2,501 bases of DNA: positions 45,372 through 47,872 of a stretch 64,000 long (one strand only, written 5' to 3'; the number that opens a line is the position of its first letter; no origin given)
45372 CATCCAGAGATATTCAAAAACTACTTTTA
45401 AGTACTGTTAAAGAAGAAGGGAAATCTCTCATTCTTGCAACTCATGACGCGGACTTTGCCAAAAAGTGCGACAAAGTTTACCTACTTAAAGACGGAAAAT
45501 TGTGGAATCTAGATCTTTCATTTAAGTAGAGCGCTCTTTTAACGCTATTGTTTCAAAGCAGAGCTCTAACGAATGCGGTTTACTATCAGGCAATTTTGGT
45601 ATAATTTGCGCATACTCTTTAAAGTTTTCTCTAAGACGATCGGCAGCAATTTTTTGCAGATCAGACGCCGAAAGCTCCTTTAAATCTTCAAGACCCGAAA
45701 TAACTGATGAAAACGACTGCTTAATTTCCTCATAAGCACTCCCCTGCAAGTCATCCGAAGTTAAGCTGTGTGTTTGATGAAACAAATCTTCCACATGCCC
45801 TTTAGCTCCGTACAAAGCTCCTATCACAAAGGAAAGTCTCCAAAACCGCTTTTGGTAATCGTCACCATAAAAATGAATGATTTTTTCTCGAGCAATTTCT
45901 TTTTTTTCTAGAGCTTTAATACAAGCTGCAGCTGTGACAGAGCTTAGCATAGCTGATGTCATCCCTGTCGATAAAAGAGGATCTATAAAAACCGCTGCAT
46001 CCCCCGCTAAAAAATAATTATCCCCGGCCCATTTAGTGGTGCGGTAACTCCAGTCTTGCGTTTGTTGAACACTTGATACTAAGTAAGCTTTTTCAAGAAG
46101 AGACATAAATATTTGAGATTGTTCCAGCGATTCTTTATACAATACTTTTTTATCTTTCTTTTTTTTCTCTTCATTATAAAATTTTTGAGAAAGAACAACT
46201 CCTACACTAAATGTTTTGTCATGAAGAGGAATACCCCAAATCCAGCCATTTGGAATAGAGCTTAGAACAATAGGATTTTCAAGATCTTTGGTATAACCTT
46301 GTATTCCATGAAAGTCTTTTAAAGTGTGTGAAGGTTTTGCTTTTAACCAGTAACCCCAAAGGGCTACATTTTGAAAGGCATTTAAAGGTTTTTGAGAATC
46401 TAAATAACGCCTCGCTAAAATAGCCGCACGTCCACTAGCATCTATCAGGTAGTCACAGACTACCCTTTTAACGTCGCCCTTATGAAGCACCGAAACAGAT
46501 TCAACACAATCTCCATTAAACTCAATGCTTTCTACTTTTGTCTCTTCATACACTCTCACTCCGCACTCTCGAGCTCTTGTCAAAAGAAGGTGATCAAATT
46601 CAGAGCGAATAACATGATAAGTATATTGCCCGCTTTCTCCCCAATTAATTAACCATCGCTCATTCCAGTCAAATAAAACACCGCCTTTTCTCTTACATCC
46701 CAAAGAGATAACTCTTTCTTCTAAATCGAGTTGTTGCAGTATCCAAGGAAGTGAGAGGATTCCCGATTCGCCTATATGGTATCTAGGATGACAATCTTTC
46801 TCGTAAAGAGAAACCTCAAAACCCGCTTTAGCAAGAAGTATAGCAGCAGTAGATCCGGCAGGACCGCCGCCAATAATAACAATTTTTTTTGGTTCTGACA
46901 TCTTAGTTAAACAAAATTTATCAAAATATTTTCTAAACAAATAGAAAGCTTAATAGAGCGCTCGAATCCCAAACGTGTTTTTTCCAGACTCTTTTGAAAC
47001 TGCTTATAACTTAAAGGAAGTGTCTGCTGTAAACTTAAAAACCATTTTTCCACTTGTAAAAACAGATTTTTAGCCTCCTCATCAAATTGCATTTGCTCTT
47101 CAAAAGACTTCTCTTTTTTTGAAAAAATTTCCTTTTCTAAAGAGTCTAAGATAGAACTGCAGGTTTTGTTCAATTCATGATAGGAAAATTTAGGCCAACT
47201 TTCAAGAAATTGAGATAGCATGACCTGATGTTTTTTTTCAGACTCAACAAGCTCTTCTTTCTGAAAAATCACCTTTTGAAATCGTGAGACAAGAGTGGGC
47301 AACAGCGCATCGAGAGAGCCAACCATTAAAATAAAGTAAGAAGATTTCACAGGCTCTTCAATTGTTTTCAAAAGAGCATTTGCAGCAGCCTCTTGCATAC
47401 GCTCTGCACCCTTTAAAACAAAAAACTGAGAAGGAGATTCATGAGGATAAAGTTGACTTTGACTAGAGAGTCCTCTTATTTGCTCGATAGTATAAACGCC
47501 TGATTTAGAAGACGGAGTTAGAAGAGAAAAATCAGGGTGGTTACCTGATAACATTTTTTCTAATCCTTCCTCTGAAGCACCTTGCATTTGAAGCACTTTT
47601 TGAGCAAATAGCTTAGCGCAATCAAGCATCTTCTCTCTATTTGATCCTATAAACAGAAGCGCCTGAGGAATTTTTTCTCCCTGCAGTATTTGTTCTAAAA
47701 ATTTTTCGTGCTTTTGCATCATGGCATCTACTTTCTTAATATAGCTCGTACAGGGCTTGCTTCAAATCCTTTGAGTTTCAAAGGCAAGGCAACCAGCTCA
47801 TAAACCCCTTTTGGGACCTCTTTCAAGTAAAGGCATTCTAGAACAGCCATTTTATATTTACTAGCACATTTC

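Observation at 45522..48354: The holB operon carries two accessory enzymes: a flavin-dependent halogenase-family protein and a cyclase/kynurenine-formamidase-like protein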

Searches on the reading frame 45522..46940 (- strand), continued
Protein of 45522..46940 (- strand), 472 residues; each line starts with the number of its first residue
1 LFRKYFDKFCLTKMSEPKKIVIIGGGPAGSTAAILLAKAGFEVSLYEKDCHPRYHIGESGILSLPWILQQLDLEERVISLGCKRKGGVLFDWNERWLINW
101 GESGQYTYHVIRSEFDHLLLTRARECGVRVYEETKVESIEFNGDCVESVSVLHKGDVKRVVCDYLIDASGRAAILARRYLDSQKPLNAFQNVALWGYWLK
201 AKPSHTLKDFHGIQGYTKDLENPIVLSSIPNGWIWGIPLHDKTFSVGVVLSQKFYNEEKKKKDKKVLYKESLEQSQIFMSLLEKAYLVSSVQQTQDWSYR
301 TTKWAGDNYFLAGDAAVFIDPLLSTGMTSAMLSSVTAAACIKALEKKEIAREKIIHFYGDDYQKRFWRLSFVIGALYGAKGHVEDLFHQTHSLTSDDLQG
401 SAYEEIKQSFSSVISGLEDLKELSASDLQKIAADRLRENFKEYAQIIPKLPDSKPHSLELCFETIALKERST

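Call 36: find_encoding_contigs(protein=P0017, flank=7000, max_places=1)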
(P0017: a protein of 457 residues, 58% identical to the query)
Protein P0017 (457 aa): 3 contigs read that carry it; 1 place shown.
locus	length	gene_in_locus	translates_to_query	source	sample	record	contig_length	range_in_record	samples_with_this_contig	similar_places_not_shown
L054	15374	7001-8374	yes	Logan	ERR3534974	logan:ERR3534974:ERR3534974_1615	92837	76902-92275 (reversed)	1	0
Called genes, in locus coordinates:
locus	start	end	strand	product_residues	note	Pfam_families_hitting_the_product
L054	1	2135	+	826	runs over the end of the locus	PF00521:DNA_topoisoIV, PF03989:DNA_gyraseA_C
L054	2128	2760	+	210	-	PF13521:AAA_28 (weak), PF02223:Thymidylate_kin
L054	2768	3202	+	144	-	PF03372:Exo_endo_phos (faint)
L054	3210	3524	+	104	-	-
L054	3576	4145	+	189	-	-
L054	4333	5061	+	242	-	-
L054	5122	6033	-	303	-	PF01987:AIM24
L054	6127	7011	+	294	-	PF13177:DNA_pol3_delta2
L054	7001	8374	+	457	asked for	PF00890:FAD_binding_2 (faint), PF01494:FAD_binding_3, PF03486:HI0933_like (weak), PF04820:Trp_halogenase, PF07992:Pyr_redox_2 (weak), PF12831:FAD_oxidored, PF13450:NAD_binding_8 (weak), PF04820:Trp_halogenase, +2 more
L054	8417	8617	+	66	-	-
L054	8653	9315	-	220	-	PF00005:ABC_tran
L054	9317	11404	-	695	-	PF02687:FtsX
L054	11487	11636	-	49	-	PF00471:Ribosomal_L33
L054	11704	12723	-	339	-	PF00814:TsaD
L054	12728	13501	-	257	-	PF01182:Glucosamine_iso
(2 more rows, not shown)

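Call 37: find_encoding_contigs(protein=P0018, flank=7000, max_places=1)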
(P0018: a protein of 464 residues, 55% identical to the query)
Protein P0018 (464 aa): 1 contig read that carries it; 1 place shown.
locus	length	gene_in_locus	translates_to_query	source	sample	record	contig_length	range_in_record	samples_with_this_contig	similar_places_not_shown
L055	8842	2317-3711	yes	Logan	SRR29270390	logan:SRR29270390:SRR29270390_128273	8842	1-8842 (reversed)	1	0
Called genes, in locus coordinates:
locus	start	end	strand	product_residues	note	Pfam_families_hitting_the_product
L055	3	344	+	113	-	?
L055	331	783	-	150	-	PF00293:NUDIX, PF14815:NUDIX_4 (weak)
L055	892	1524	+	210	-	PF04199:Cyclase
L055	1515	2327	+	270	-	PF13177:DNA_pol3_delta2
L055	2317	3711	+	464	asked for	PF00890:FAD_binding_2 (weak), PF01134:GIDA, PF01494:FAD_binding_3, PF03486:HI0933_like, PF04820:Trp_halogenase, PF07992:Pyr_redox_2, PF12831:FAD_oxidored, PF04820:Trp_halogenase, +4 more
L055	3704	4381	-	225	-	PF00005:ABC_tran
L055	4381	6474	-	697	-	PF02687:FtsX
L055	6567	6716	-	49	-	PF00471:Ribosomal_L33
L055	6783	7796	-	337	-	PF00814:TsaD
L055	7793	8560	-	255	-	PF01182:Glucosamine_iso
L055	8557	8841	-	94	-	?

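Call 38: find_encoding_contigs(protein=P0034, flank=10000, max_places=1)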
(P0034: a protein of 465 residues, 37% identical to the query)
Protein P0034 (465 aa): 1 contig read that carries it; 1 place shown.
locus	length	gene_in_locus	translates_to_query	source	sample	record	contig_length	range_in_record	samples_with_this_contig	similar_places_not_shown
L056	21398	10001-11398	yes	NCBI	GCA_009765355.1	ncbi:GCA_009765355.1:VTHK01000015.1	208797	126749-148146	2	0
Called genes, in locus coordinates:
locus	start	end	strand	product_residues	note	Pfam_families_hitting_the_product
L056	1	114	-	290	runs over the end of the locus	PF04542:Sigma70_r2, PF08281:Sigma70_r4_2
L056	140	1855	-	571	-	-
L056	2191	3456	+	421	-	PF00657:Lipase_GDSL, PF13472:Lipase_GDSL_2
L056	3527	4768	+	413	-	PF00083:Sugar_tr (faint), PF07690:MFS_1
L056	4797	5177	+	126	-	PF00376:MerR, PF13411:MerR_1, PF09278:MerR-DNA-bind (weak)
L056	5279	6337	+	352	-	PF08240:ADH_N, PF00107:ADH_zinc_N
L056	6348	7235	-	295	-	PF00486:Trans_reg_C, PF03704:BTAD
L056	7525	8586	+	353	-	PF00501:AMP-binding (weak)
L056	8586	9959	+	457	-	PF00171:Aldedh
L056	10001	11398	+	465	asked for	PF01266:DAO (weak), PF01494:FAD_binding_3, PF04820:Trp_halogenase, PF07992:Pyr_redox_2 (faint), PF12831:FAD_oxidored (weak), PF13450:NAD_binding_8 (weak), PF04820:Trp_halogenase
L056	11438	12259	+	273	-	PF01791:DeoC, PF22649:Cgl0159 (faint)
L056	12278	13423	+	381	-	PF01959:DHQS, PF26558:DHQS_2nd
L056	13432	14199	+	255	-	PF04909:Amidohydro_2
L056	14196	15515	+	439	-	PF00501:AMP-binding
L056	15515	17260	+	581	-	PF01613:Flavin_Reduct, PF00890:FAD_binding_2 (faint), PF01266:DAO (faint), PF01494:FAD_binding_3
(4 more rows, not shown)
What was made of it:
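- A 37%-identical Amycolatopsis relative sits in an aromatic-amine/phenol-type biosynthetic cluster with a flavin reductase (call 38).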

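Call 39: find_encoding_contigs(protein=P0051, flank=10000, max_places=1)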
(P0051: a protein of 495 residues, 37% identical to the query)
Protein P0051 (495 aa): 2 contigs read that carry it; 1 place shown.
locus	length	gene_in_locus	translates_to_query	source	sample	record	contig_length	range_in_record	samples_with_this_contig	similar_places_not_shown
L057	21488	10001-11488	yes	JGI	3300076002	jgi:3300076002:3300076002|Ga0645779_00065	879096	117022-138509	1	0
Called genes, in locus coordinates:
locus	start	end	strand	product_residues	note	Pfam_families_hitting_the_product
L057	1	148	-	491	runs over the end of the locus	PF01425:Amidase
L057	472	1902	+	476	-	PF01476:LysM, PF23473:LysM3_LYK4_5 (faint), PF01551:Peptidase_M23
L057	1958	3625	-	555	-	PF01545:Cation_efflux, PF16916:ZT_dimer, PF01545:Cation_efflux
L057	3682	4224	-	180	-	PF00034:Cytochrom_C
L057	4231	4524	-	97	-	PF09851:SHOCT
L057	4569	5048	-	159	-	PF00571:CBS (faint)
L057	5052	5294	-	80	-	-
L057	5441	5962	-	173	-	-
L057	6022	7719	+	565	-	PF00270:DEAD, PF04851:ResIII (faint), PF00271:Helicase_C, PF25399:DeaD_dimer, PF03880:DbpA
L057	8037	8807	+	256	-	-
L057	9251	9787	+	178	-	PF00581:Rhodanese (weak)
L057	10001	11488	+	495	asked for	PF01266:DAO (faint), PF01494:FAD_binding_3, PF04820:Trp_halogenase, PF07992:Pyr_redox_2 (faint), PF12831:FAD_oxidored (weak), PF13450:NAD_binding_8, PF04820:Trp_halogenase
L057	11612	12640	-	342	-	PF08240:ADH_N, PF00107:ADH_zinc_N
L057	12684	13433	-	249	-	-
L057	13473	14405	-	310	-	PF00892:EamA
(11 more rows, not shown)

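Call 40: predict_structure(alignment_id=A3)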
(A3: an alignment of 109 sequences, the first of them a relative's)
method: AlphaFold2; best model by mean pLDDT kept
length: 459 residues; sequences in the alignment: 109
mean_pLDDT: 84.9   pTM: 0.87
mean pLDDT of the five models: 84.9, 84.7, 84.5, 82.1, 81.4
residues with pLDDT >= 90: 274; 70-90: 89; 50-70: 57; < 50: 39
segments of 3 or more residues with pLDDT < 50: 373-386, 409-416, 425-438
pLDDT, mean of each block of 10 residues (from residue 1): 88 97 98 94 84 94 95 90 85 91 97 98 97 97 97 96 96 80 97 94 90 91 95 93 96 97 97 96 86 96 76 84 97 95 91 75 63 47 49 65 58 49 46 44 81 83
secondary structure, 60 per line:
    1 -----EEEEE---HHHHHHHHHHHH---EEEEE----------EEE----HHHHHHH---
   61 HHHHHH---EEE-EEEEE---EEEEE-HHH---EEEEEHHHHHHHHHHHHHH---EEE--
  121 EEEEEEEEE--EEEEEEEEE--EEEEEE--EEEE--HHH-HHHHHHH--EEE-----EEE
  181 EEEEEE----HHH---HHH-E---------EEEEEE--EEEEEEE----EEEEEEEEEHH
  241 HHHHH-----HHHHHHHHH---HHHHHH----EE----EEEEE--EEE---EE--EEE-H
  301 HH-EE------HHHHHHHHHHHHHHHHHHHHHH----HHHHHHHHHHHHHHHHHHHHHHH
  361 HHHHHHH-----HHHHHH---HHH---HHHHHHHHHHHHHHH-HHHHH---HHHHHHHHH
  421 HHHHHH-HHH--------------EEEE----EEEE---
elements in order: E6-10 H14-25 E29-33 E44-46 H51-57 H61-66 E70-72 E74-78 E82-86 E94-98 H99-112 E116-118 E121-129 E132-140 E143-148 E151-154 H161-167 E170-172 E178-186 E211-216 E219-225 E230-238 H239-245 H251-259 H263-268 E279-283 E286-288 E296-298 H312-333 H338-367 H373-378 H388-402 H404-408 H412-426 E445-448 E453-456
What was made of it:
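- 45522..46901 (-): Flavin-dependent halogenase-family gene (459 aa from ATG 46901; deposited as MCH9633836.1 under the misleading name 'Kynurenine 3-monooxygenase'). AF2 model pLDDT 84.9 (call 40).
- The C-terminal 90 residues are modelled with low confidence (call 40).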

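Call 44: fold_search(model_id=the predicted structure, library=pdb)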
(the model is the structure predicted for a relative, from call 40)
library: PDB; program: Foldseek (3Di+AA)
matches with E <= 10: 1976; with E <= 0.001: 1284
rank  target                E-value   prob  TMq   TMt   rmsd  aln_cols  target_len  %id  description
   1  8gu0_A                2.2e-36  1.00  0.76  0.78   3.8       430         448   30  Crystal structure of a fungal halogenase RadH (released 2023-07-26)
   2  8zop                  2.5e-36  1.00  0.74  0.83   4.1       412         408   31  Structure of FasV in complex with FAD (released 2025-04-02)
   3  8gu0_B                6.4e-36  1.00  0.73  0.74   6.8       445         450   30  Crystal structure of a fungal halogenase RadH (released 2023-07-26)
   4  3i3l                  4.1e-33  1.00  0.77  0.64   8.6       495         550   25  Crystal structure of CmlS, a flavin-dependent halogenase (released 2010-03-09)
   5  3e1t                  6.8e-33  1.00  0.73  0.77   6.4       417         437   26  Structure and action of the myxobacterial chondrochloren halogenase CndH, a new variant of FAD-dependent halogenases (released 2009-02-24)
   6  7fco_B                1.3e-31  1.00  0.72  0.77   5.8       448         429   24  ChlB4 Halogenase (released 2022-03-16)
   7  5dbj_A                2.2e-31  1.00  0.73  0.77   5.5       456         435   23  Crystal structure of halogenase PltA (released 2015-10-07)
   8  5dbj_C                5.6e-31  1.00  0.73  0.77   5.0       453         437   23  Crystal structure of halogenase PltA (released 2015-10-07)
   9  5buk_A                8.2e-31  1.00  0.74  0.78   4.5       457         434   26  Structure of flavin-dependent chlorinase Mpy16 (released 2016-03-09)
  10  5dbj_D                1.2e-30  1.00  0.73  0.77   4.9       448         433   22  Crystal structure of halogenase PltA (released 2015-10-07)
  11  5buk_B                3.0e-30  1.00  0.71  0.76   6.8       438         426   26  Structure of flavin-dependent chlorinase Mpy16 (released 2016-03-09)
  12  7fco_A                3.7e-30  1.00  0.70  0.74   6.9       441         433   23  ChlB4 Halogenase (released 2022-03-16)
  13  5bva                  7.3e-30  1.00  0.75  0.86   3.9       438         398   24  Structure of flavin-dependent brominase Bmp2 (released 2016-03-09)
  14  5bul                  9.1e-30  1.00  0.71  0.82   3.8       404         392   24  Structure of flavin-dependent brominase Bmp2 triple mutant Y302S F306V A345W (released 2016-03-09)
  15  3nix_A                7.9e-28  1.00  0.67  0.75   8.5       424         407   23  Crystal structure of flavoprotein/dehydrogenase from Cytophaga hutchinsonii. Northeast Structural Genomics Consortium  (released 2010-06-30)
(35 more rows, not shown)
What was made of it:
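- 45522..46901 (-): The Foldseek top 14 are all phenol/pyrrole/polyketide halogenases (call 44).
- On Flavin-dependent halogenases (FDH; PF04820): The Foldseek top 14 are all halogenases (call 44).
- On Tryptophan halogenases (PrnA/RebH/PyrH type): Structural rank is 43 or lower (call 44).
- Closest known: Phenol/polyketide flavin-dependent halogenases RadH. Same: Same fold (TM 0.74-0.77; call 44), with 30-31% identity to RadH and FasV.
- The Foldseek top 14 are all characterised halogenases with TM 0.70-0.77 (call 44). Trp halogenases rank 43 or lower structurally (call 44).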

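Call 51: list_cluster_members(proteins=[P0001, P0121, P0009, P0013])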
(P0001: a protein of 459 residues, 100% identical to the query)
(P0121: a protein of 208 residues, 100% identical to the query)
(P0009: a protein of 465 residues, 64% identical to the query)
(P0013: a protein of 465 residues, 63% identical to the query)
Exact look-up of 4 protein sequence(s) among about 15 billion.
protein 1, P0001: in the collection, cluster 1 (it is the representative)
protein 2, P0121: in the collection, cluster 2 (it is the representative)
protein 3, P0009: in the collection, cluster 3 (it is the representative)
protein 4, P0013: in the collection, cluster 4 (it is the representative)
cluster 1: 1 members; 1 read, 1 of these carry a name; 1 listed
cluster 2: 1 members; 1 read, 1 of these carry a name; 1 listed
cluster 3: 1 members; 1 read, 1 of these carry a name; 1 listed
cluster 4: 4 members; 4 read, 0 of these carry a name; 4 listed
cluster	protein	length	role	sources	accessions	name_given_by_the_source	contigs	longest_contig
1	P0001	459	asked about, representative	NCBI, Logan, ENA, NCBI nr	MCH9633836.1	MAG: Kynurenine 3-monooxygenase [Chlamydiae bacterium] | Kynurenine 3-monooxygenase [Chlamydiota bacterium]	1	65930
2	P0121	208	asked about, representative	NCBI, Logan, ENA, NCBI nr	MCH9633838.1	MAG: Kynurenine formamidase [Chlamydiae bacterium] | Kynurenine formamidase [Chlamydiota bacterium]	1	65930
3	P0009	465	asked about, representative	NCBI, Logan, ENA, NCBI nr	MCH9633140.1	MAG: Kynurenine 3-monooxygenase [Chlamydiae bacterium] | Kynurenine 3-monooxygenase [Chlamydiota bacterium]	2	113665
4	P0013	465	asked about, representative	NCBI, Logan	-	-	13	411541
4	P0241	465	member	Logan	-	-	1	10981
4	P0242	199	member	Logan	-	-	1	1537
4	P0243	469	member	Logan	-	-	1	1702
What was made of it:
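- The deposited names are given in call 51.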

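Call 53: search_protein_families(library=pfam, proteins=[L004:5106-6005:+, L055:892-1524:+], max_evalue=0.01)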
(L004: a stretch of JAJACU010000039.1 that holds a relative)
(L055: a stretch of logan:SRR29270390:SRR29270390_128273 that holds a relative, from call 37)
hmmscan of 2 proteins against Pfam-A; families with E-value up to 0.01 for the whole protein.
L004:5106-6005:+ (299 aa): 8 families
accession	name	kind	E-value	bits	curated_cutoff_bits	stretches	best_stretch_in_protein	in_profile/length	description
PF00106.31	adh_short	-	1.3e-47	162.2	26.6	1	21-205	1-191/195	short chain dehydrogenase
PF13561.12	adh_short_C2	-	7.8e-35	121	27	1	29-215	5-195/236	Enoyl-(Acyl carrier protein) reductase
PF08659.16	KR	-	7.3e-09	36.2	22.6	1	23-177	3-163/180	KR domain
PF01370.27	Epimerase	-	7.2e-08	32.6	20.9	1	23-154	1-119/240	NAD dependent epimerase/dehydratase family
PF08643.16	DUF1776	-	1.9e-05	24.6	25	1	19-146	2-149/294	Fungal family of unknown function (DUF1776)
PF13460.12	NAD_binding_10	-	0.00013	22.4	27.2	1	27-152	1-100/184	NAD(P)H-binding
PF04321.23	RmlD_sub_bind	-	0.00067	19.3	27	1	23-109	3-69/287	RmlD substrate binding domain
PF23441.1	SDR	-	0.0043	16.9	27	0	78-201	76-199/258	SDR-like rossmann domain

L055:892-1524:+ (210 aa): 1 family
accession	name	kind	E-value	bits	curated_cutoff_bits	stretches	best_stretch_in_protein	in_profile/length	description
PF04199.19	Cyclase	-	4.3e-11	43.7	23.1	1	4-147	1-141/142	Putative cyclase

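Call 59: find_encoding_contigs(protein=P0001, flank=10000, max_places=2)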
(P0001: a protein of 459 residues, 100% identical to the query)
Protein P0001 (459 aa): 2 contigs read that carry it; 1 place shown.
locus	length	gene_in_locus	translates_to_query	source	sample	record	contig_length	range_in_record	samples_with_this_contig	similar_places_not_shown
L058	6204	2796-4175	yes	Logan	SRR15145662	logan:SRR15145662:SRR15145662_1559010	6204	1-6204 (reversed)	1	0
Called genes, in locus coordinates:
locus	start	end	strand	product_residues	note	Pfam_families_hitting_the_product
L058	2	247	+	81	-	?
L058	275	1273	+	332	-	PF12796:Ank_2, PF13637:Ank_4 (weak), PF13857:Ank_5, PF00023:Ank (weak), PF13606:Ank_3 (faint), PF13637:Ank_4 (weak), PF12796:Ank_2 (weak), PF00023:Ank (weak)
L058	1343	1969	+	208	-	PF04199:Cyclase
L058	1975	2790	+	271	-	PF13177:DNA_pol3_delta2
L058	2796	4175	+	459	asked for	PF00070:Pyr_redox (faint), PF00890:FAD_binding_2 (faint), PF01494:FAD_binding_3, PF04820:Trp_halogenase, PF07992:Pyr_redox_2 (weak), PF12831:FAD_oxidored, PF13450:NAD_binding_8, PF04820:Trp_halogenase, +2 more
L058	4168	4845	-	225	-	PF00005:ABC_tran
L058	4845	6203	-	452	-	?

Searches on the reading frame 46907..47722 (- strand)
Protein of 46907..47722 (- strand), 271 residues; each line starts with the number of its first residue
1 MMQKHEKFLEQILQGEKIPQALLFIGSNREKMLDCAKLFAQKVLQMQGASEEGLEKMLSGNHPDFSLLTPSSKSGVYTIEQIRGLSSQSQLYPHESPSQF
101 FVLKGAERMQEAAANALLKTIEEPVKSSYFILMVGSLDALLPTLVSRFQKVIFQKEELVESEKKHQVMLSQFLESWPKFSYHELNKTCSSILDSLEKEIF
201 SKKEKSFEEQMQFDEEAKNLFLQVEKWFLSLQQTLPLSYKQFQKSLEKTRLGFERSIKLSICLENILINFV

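Call 3: search_protein_families(library=pfam, proteins=[window:46907-47722:-], max_evalue=0.01)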
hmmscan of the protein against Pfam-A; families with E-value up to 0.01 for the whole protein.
window:46907-47722:- (271 aa): 1 family
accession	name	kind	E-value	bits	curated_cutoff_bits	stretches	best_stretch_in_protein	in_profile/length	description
PF13177.12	DNA_pol3_delta2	-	6.6e-33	114.4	27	1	4-155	4-159/161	DNA polymerase III, delta subunit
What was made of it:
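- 46907..47722 (-): holB (DNA polymerase III delta-prime, 271 aa). PF13177 114 bits (call 3).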

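Call 4: search_protein_families(library=ncbifam, proteins=[window:46907-47722:-], max_evalue=0.01)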
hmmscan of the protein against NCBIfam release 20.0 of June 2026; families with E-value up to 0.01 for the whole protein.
window:46907-47722:- (271 aa): 45 families (the best 25 are shown)
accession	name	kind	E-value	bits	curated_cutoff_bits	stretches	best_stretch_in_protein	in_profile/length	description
TIGR00678.1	holB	equivalog_domain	4.8e-35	120.9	180.6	1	8-156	3-155/188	DNA polymerase III subunit delta'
NF005638.0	PRK07399.1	subfamily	4.7e-28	98.2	230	1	6-155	16-184/317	DNA polymerase III subunit delta'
NF004759.0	PRK06090.1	equivalog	3.4e-22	79.2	457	1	10-159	16-170/319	DNA polymerase III subunit delta'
NF005972.1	PRK08058.1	equivalog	1.3e-21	77.2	340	1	7-168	15-177/328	DNA polymerase III subunit delta'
NF004310.0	PRK05707.1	equivalog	1.7e-20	73.7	280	1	6-163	9-172/328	DNA polymerase III subunit delta'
NF005926.0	PRK07940.1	equivalog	3.8e-19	69.2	300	1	14-153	32-171/394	DNA polymerase III subunit delta'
NF005362.0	PRK06871.1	equivalog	4.1e-19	68.9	456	1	57-154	69-165/327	DNA polymerase III subunit delta'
NF004577.0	PRK05917.1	equivalog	2.7e-18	66.2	263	1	6-172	7-170/290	DNA polymerase III subunit delta'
NF005581.0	PRK07276.1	equivalog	3.4e-17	62.9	263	1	7-162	13-171/291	DNA polymerase III subunit delta'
NF005515.0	PRK07132.1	equivalog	2.5e-16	60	204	1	2-200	3-188/301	DNA polymerase III subunit delta'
NF005408.0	PRK06964.1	equivalog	2.6e-16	59.9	483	1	76-153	111-188/342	DNA polymerase III subunit delta'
NF006430.0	PRK08699.1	equivalog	2.7e-15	56.2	481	1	15-155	17-171/325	DNA polymerase III subunit delta'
TIGR02397.1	dnaX_nterm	equivalog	2.9e-15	56.4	250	1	7-155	24-175/355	DNA polymerase III subunit gamma/tau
NF005941.0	PRK07993.1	equivalog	3.1e-15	56.6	477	1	53-149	64-160/334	DNA polymerase III subunit delta'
NF004047.0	PRK05564.1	equivalog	4.4e-15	55.5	282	1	61-164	58-158/313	DNA polymerase III subunit delta'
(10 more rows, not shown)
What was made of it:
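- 46907..47722 (-): Best NCBIfam match is TIGR00678 holB (call 4).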
